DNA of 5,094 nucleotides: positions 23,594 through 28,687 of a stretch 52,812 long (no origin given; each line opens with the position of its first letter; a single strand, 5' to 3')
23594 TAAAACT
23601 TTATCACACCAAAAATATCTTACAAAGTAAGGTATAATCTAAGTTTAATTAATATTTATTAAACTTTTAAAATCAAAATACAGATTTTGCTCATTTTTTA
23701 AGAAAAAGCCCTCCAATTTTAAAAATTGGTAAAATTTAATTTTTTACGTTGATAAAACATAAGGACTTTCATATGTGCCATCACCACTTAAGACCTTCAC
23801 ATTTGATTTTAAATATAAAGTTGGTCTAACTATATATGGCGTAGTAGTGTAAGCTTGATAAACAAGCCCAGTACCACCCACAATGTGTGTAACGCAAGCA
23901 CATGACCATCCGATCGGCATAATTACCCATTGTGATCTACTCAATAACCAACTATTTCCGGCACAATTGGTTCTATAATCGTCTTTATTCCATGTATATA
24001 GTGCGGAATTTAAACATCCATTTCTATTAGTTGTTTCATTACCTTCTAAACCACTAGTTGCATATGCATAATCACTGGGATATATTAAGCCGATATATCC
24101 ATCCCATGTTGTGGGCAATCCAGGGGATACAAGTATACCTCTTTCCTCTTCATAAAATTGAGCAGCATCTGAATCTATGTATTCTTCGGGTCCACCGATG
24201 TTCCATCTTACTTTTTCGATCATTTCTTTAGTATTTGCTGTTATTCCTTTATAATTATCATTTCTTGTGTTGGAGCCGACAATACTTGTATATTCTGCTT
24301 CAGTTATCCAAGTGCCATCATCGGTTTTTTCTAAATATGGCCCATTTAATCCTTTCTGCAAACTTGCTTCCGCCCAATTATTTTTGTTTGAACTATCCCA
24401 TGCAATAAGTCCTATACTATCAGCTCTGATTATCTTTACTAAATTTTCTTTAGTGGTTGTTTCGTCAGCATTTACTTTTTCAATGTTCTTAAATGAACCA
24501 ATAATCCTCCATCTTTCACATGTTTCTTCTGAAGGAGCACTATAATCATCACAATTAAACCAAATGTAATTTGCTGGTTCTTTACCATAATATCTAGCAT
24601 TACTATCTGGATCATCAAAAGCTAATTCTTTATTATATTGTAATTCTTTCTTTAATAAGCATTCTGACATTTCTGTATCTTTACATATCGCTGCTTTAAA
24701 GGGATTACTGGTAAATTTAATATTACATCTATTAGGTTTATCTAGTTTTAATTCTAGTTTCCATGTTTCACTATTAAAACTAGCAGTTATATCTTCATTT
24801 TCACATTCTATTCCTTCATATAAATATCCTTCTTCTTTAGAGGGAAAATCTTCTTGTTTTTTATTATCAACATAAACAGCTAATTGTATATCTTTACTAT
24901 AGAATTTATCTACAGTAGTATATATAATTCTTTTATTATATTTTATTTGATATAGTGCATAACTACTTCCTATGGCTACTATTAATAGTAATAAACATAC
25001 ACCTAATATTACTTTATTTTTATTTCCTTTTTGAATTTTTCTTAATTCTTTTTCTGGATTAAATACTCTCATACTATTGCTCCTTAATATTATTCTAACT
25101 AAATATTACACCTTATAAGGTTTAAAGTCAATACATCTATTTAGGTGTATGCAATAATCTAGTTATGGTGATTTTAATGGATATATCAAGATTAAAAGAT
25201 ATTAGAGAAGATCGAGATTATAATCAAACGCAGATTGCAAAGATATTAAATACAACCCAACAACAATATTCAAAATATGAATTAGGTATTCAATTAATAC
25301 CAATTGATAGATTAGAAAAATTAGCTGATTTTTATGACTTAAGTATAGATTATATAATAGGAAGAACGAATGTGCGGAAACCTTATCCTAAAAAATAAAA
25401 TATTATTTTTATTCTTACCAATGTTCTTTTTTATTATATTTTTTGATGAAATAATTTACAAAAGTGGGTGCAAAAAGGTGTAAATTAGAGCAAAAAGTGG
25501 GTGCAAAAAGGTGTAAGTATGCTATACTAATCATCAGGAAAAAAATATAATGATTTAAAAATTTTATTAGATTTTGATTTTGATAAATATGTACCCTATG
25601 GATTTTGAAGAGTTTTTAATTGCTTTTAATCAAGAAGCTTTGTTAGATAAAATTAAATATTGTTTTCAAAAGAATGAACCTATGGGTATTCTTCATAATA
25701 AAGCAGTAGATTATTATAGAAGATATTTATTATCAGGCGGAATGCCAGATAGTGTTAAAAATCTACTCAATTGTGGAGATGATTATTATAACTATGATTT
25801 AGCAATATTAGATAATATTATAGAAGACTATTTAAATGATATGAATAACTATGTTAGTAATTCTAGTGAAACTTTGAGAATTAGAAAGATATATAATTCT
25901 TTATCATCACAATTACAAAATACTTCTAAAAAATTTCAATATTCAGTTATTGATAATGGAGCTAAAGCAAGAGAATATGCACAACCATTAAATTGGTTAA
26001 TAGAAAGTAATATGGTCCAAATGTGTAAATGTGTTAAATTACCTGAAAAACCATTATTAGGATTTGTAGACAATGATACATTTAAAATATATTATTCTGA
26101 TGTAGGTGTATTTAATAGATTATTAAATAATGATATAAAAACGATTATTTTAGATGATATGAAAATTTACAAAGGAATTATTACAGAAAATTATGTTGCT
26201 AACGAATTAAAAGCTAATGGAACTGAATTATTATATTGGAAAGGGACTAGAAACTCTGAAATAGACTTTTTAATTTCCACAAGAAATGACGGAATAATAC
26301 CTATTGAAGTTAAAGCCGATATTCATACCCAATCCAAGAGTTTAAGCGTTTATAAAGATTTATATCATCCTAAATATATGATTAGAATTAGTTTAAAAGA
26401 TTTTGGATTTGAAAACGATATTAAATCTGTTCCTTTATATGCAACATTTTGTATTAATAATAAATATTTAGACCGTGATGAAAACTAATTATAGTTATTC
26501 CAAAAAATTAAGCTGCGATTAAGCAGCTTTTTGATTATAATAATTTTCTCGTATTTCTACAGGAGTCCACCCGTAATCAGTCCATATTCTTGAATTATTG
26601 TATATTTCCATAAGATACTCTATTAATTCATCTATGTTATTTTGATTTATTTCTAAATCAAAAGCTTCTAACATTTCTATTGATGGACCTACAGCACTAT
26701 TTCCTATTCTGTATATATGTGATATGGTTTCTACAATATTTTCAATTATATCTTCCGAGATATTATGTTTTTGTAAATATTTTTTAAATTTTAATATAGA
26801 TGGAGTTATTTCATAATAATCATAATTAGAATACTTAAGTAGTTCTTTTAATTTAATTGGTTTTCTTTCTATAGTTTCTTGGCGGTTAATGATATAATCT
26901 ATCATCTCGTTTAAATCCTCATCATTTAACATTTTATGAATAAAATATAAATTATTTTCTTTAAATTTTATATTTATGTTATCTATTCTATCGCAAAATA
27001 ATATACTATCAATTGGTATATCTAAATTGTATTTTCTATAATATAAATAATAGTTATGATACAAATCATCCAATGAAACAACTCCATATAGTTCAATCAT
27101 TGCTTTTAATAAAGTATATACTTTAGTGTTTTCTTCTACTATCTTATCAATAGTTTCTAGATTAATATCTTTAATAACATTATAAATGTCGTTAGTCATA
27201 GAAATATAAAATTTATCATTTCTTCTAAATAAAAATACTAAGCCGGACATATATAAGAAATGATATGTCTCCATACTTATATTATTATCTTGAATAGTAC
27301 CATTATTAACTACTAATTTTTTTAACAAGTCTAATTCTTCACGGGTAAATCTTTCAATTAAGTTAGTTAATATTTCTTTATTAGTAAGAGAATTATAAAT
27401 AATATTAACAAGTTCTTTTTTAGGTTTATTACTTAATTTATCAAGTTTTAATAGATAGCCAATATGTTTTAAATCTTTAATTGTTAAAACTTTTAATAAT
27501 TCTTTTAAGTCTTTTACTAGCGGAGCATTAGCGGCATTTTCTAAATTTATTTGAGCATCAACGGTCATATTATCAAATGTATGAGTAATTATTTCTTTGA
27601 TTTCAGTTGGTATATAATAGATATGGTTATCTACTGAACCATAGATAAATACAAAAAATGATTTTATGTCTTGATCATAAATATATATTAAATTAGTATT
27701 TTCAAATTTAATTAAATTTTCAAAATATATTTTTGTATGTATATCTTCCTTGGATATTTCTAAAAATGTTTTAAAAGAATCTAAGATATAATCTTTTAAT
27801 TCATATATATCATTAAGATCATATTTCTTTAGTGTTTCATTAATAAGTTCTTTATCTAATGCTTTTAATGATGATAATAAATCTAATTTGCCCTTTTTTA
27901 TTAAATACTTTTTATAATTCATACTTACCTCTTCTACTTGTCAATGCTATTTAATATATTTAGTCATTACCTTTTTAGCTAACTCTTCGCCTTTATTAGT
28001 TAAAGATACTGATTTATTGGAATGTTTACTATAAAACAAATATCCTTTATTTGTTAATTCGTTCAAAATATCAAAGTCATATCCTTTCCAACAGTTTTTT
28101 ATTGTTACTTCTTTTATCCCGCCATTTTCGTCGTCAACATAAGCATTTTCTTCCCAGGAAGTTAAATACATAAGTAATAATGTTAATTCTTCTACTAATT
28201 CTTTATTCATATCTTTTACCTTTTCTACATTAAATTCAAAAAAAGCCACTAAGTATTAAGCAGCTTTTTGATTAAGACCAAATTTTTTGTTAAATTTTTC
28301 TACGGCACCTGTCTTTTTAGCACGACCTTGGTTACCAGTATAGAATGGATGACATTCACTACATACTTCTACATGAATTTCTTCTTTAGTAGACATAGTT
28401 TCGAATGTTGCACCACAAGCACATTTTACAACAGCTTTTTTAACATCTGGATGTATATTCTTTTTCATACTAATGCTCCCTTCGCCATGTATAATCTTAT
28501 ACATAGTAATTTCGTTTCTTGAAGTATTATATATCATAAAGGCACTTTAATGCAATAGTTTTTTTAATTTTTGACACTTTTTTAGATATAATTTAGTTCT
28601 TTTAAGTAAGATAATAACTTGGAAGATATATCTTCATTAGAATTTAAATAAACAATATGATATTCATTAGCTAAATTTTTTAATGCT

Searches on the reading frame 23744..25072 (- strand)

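Call 3: search_protein_families(library=pfam, proteins=[window:23744-25072:-], max_evalue=0.1)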
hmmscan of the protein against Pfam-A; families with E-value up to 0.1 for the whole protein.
window:23744-25072:- (442 aa): 0 families

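Call 4: search_protein_families(library=ncbifam, proteins=[window:23744-25072:-], max_evalue=0.1)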
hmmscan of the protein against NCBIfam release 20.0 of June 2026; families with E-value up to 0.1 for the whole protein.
window:23744-25072:- (442 aa): 0 families

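Call 23: search_protein_families(library=padloc, proteins=[window:23744-25072:-], max_evalue=0.01)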
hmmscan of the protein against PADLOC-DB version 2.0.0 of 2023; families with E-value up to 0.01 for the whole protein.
window:23744-25072:- (442 aa): 0 families

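Call 24: search_protein_families(library=phrogs, proteins=[window:23744-25072:-], max_evalue=0.01)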
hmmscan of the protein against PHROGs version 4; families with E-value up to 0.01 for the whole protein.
window:23744-25072:- (442 aa): 1 family
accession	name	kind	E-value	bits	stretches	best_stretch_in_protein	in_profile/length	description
phrog_9958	-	unknown function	1.3e-06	28.9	1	224-258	45-83/210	-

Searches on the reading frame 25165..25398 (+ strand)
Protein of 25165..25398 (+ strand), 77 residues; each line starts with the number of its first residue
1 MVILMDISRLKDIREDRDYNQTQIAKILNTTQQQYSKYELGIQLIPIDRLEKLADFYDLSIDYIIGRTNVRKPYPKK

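Call 23: search_protein_families(library=padloc, proteins=[window:25165-25398:+], max_evalue=0.01)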
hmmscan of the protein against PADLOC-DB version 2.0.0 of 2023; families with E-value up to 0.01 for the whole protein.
window:25165-25398:+ (77 aa): 12 families
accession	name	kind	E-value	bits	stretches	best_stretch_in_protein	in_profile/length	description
PDLC03947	RmrA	-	1.9e-08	31.6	1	8-69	14-75/383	-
PDLC02926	HTH_VI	-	2.7e-06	25.6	1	10-65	6-61/92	-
PDLC03954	RmrA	-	8.2e-06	23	1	8-69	13-74/380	-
PDLC04142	capH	-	3.3e-05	22.9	1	9-69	10-70/103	capH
PDLC03951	RmrA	-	4.6e-05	20.6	1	8-67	11-70/400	-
PDLC03952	RmrA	-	9.9e-05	19.3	1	8-66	25-83/395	-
PDLC03944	RmrA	-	0.00035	17.7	1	7-69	8-70/384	-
PDLC04775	PDC-M69A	-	0.0011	17.5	1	13-68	15-70/113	-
PDLC03949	RmrA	-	0.0016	15.4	1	7-66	4-63/363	-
PDLC03948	RmrA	-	0.0016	15.4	1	8-68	11-71/397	-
PDLC03945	RmrA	-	0.0026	15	1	9-68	6-65/394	-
PDLC03950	RmrA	-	0.0074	13.3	1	6-67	3-64/369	-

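Call 24: search_protein_families(library=phrogs, proteins=[window:25165-25398:+], max_evalue=0.01)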
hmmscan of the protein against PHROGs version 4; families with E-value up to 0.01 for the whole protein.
window:25165-25398:+ (77 aa): 13 families
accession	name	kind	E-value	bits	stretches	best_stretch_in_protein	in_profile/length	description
phrog_8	-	transcription regulation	3.6e-20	73.7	1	5-73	76-144/346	transcriptional regulator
phrog_3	-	transcription regulation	1.4e-11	45.8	1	3-73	86-154/430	transcriptional repressor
phrog_4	-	transcription regulation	2.9e-08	34.1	1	8-69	139-196/400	transcriptional repressor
phrog_2967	-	transcription regulation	2.7e-07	31.3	1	9-66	14-71/225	transcriptional regulator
phrog_2439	-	transcription regulation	5.1e-07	29.9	1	8-68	10-70/367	transcriptional regulator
phrog_1994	-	DNA, RNA and nucleotide metabolism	3e-06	28.3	1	8-67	2-61/170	DNA binding protein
phrog_2328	-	transcription regulation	0.00057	20.7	1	8-62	18-72/128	transcriptional repressor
phrog_7396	-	unknown function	0.00095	19.9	1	10-69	20-82/227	-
phrog_2339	-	DNA, RNA and nucleotide metabolism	0.004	18.1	1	9-63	29-84/98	HTH DNA binding protein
phrog_147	-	transcription regulation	0.0041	18.5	1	8-54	7-54/100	transcriptional regulator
phrog_1124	-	transcription regulation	0.0041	17.7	1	10-58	13-60/177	transcriptional regulator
phrog_19114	-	unknown function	0.0043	18.1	1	5-54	71-122/135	-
phrog_5823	-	transcription regulation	0.0073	16.5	1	9-71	10-73/404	transcriptional regulator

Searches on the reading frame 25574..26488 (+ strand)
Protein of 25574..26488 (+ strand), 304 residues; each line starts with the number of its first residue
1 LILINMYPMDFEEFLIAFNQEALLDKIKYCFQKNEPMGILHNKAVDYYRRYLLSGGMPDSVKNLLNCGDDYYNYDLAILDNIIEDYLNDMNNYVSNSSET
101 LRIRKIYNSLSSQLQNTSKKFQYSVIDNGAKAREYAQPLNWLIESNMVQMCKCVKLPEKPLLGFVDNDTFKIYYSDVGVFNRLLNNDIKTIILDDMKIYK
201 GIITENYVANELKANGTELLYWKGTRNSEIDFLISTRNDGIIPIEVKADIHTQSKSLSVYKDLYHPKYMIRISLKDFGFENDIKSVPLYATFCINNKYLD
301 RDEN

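Call 20: search_protein_families(library=pfam, proteins=[window:25574-26488:+], max_evalue=0.001)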
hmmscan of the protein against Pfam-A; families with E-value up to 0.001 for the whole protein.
window:25574-26488:+ (304 aa): 1 family
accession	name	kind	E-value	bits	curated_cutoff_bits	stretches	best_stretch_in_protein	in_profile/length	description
PF13635.12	DUF4143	-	2.1e-31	109.3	28.1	1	95-248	8-159/160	Domain of unknown function (DUF4143)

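Call 23: search_protein_families(library=padloc, proteins=[window:25574-26488:+], max_evalue=0.01)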
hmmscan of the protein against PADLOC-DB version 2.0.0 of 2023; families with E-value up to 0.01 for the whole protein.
window:25574-26488:+ (304 aa): 8 families
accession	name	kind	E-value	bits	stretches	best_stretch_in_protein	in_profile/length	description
PDLC04786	PDC-S01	-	5.5e-87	290.3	1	4-296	143-434/439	-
PDLC04792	PDC-S01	-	1.2e-65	219.8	1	4-300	141-439/452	-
PDLC04788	PDC-S01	-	1.1e-43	147.8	1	4-281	140-415/448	-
PDLC04787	PDC-S01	-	3.4e-13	47.2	1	2-289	145-403/412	-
PDLC04790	PDC-S01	-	1.3e-09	35.3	1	169-258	284-377/422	-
PDLC04789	PDC-S01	-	2.3e-08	31.5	1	170-272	261-364/375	-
PDLC04791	PDC-S01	-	8.9e-08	29.2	1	207-280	312-383/395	-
PDLC00038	DruH3|DruH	-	0.0065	12.3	1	141-274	538-673/1168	Unknown function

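Call 24: search_protein_families(library=phrogs, proteins=[window:25574-26488:+], max_evalue=0.01)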
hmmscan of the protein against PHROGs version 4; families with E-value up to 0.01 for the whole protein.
window:25574-26488:+ (304 aa): 0 families

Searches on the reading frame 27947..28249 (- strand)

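Call 20: search_protein_families(library=pfam, proteins=[window:27947-28249:-], max_evalue=0.001)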
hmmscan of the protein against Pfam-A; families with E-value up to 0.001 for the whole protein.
window:27947-28249:- (100 aa): 1 family
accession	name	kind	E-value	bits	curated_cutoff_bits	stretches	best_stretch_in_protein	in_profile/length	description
PF20008.5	DUF6429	-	2.3e-21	75.7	31.6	1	16-99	2-69/71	Domain of unknown function (DUF6429)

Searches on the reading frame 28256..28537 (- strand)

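Call 20: search_protein_families(library=pfam, proteins=[window:28256-28537:-], max_evalue=0.001)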
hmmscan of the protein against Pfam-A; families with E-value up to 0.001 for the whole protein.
window:28256-28537:- (93 aa): 1 family
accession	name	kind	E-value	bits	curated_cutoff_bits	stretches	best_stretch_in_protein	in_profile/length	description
PF01197.23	Ribosomal_L31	-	4.8e-30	104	27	1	24-87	1-65/65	Ribosomal protein L31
